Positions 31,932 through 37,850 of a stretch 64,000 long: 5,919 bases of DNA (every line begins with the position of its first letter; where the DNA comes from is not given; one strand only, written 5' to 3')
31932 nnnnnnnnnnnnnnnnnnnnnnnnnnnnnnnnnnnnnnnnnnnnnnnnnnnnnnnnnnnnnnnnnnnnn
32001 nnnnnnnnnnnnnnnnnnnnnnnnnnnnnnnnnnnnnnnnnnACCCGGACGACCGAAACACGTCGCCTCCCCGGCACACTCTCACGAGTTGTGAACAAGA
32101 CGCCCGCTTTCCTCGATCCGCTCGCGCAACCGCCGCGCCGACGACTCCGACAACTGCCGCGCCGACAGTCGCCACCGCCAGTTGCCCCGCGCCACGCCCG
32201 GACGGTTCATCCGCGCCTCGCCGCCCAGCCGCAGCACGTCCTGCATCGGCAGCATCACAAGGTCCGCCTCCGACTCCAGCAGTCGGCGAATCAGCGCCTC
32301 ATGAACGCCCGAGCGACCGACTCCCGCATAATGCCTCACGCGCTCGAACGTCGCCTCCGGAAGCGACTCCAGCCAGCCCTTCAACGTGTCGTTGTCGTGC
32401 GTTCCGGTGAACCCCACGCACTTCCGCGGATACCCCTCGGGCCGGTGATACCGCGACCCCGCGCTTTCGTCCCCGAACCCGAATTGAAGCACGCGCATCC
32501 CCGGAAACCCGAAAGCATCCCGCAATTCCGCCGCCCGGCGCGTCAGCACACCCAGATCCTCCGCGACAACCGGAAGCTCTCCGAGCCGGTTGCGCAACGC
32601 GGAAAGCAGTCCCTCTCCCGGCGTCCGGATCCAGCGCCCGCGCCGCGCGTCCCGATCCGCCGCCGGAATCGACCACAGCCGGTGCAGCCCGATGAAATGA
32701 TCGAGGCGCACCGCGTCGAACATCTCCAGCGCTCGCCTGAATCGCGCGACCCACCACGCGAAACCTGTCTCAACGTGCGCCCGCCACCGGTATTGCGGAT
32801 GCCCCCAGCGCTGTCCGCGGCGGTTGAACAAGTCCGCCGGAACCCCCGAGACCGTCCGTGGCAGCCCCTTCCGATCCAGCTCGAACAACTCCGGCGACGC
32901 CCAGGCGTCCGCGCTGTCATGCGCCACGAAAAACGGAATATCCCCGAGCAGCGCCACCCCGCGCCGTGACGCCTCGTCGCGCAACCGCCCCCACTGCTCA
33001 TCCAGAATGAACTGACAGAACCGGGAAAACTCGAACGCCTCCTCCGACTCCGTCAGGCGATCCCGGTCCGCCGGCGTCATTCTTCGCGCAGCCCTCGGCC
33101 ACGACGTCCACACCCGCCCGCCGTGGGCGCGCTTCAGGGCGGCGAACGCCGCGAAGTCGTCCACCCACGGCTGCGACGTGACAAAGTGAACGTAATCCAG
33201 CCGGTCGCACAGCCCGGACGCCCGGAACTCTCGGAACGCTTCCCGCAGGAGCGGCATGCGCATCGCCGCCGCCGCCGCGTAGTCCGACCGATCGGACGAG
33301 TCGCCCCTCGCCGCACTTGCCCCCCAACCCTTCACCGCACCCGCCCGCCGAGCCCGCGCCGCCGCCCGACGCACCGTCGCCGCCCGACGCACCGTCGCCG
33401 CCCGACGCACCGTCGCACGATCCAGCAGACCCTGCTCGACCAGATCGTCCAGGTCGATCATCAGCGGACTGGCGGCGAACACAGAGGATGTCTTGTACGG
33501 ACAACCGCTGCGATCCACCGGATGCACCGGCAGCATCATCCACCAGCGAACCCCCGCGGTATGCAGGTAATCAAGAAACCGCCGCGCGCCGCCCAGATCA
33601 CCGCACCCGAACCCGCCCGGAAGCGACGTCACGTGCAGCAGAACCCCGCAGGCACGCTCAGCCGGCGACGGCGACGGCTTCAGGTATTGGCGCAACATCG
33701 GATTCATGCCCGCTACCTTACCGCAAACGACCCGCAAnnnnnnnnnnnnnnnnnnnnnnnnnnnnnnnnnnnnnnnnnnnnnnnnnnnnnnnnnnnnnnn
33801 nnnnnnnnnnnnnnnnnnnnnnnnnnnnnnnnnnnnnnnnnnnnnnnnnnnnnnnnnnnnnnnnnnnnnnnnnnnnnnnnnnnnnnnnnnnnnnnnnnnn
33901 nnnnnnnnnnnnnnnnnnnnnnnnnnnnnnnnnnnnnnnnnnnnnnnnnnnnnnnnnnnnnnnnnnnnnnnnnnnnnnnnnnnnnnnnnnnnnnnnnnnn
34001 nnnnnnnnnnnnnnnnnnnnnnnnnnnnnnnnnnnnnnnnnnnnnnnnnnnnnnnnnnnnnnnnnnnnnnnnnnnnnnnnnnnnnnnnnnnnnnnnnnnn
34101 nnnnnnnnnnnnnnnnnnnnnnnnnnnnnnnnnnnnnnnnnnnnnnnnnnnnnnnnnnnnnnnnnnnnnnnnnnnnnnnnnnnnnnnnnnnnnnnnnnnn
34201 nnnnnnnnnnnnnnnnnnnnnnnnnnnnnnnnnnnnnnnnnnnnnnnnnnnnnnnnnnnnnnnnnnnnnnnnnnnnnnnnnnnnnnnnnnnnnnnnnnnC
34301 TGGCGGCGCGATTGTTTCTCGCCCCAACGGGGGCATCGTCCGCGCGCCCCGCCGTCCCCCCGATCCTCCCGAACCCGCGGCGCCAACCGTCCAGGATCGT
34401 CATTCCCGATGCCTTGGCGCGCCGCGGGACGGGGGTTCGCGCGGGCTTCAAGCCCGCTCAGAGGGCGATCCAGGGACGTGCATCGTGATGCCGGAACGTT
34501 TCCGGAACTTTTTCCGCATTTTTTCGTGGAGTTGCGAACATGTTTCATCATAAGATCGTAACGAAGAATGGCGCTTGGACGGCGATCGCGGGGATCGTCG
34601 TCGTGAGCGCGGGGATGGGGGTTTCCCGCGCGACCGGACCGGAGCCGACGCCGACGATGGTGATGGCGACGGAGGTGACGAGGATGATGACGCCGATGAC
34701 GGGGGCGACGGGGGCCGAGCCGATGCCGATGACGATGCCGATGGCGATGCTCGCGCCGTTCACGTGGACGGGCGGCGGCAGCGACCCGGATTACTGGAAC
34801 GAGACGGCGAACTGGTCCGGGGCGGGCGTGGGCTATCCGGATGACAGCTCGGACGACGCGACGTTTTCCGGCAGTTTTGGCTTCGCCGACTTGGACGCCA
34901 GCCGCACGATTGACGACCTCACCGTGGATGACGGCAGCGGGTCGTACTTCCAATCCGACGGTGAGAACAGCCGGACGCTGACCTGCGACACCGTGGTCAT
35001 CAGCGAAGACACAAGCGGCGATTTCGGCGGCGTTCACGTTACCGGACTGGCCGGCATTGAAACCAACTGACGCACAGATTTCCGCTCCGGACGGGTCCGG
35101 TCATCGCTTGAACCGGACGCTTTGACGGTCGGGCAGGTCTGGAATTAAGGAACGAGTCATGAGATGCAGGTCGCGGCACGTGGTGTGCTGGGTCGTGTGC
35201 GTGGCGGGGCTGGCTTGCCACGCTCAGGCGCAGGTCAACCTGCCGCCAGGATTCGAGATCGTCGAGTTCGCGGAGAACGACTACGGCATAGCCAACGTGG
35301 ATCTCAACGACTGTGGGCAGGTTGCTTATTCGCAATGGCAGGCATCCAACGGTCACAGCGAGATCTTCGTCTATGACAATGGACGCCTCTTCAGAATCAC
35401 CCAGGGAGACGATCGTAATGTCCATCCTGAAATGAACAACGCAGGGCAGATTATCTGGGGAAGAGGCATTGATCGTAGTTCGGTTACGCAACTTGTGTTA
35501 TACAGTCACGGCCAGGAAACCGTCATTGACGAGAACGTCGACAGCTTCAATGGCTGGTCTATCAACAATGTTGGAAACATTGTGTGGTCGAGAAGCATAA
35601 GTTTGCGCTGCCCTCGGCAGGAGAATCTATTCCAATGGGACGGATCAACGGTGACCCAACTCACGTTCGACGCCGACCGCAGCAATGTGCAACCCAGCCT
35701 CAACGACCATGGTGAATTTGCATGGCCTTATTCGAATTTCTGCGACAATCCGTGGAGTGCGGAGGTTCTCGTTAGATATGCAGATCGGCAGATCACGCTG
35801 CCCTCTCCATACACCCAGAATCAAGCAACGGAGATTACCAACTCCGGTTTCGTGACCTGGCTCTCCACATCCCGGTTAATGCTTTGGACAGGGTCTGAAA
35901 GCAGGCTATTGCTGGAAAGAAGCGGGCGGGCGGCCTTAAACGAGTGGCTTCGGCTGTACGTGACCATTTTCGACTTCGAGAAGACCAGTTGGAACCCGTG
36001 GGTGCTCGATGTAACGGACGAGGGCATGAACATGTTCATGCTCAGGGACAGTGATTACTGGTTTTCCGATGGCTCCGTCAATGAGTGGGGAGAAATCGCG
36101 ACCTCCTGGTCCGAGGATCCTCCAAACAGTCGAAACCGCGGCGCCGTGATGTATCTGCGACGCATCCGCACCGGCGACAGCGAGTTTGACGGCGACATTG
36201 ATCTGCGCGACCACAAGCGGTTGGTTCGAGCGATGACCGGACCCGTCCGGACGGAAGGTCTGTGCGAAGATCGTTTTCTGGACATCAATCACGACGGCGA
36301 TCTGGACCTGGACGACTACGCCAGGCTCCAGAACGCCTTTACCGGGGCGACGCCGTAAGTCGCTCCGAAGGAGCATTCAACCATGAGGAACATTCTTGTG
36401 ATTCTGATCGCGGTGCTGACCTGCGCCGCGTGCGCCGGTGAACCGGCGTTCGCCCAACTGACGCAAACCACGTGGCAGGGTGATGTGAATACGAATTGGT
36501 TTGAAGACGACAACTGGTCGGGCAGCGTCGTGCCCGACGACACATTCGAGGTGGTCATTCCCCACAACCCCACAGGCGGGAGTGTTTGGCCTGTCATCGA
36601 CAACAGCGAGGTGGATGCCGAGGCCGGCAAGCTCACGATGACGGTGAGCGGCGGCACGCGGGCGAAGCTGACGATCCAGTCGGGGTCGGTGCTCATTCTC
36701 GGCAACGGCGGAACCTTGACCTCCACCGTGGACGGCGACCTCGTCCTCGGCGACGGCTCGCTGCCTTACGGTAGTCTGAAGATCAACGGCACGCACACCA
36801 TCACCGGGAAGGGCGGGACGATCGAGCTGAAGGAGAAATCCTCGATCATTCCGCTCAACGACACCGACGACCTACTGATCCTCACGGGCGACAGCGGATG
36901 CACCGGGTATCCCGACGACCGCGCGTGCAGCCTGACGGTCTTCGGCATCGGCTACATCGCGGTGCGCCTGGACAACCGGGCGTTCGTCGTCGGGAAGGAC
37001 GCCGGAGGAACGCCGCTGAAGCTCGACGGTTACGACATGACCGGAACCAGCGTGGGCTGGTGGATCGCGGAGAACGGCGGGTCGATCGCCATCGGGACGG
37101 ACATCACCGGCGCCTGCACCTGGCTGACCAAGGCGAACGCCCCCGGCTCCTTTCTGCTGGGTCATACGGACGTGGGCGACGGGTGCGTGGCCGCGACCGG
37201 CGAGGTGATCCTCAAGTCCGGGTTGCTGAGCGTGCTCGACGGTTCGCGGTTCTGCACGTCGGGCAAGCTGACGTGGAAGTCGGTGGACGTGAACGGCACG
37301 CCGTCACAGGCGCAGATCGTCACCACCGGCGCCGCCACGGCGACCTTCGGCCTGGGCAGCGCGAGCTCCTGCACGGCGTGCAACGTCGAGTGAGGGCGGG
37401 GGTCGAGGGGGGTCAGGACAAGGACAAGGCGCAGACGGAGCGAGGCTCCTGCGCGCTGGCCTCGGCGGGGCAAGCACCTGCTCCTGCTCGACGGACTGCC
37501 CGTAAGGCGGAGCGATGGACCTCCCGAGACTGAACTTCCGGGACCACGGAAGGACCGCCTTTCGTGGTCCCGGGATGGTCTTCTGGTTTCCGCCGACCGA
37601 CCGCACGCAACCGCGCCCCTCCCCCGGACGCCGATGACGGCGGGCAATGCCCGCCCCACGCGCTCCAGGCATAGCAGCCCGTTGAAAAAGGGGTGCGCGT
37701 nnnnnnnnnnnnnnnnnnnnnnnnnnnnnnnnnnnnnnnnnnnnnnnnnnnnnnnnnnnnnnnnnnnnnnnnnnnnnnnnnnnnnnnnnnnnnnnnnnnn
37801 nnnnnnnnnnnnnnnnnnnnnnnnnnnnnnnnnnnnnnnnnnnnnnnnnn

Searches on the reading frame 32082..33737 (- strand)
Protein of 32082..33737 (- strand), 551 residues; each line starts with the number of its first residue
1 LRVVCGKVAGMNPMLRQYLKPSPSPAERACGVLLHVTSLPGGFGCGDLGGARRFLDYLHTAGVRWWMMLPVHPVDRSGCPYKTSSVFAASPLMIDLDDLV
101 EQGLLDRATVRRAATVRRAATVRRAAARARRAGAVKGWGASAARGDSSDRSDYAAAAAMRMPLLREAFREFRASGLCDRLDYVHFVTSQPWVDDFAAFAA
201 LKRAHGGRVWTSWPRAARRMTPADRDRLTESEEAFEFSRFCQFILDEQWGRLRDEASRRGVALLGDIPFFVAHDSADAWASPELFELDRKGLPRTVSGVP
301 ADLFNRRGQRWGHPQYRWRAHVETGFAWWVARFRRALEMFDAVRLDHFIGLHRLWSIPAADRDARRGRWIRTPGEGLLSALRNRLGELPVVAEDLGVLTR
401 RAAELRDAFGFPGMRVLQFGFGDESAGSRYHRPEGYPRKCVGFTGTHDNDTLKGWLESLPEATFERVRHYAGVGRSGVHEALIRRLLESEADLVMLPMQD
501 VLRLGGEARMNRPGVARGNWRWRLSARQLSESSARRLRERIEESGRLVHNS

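Call 62: search_protein_families(library=pfam, proteins=[window:32082-33737:-], max_evalue=0.00001)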
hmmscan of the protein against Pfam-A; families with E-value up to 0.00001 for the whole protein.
window:32082-33737:- (551 aa): 1 family
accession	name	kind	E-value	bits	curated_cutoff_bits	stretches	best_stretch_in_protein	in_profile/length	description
PF02446.23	Glyco_hydro_77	-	1.2e-144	483.1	25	1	34-529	1-464/465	4-alpha-glucanotransferase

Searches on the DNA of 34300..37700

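Call 47: search_rna_families(source=window, start=34300, end=37700, threshold=evalue, max_evalue=1)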
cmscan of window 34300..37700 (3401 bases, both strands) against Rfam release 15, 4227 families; matches with E-value up to 1: 0.
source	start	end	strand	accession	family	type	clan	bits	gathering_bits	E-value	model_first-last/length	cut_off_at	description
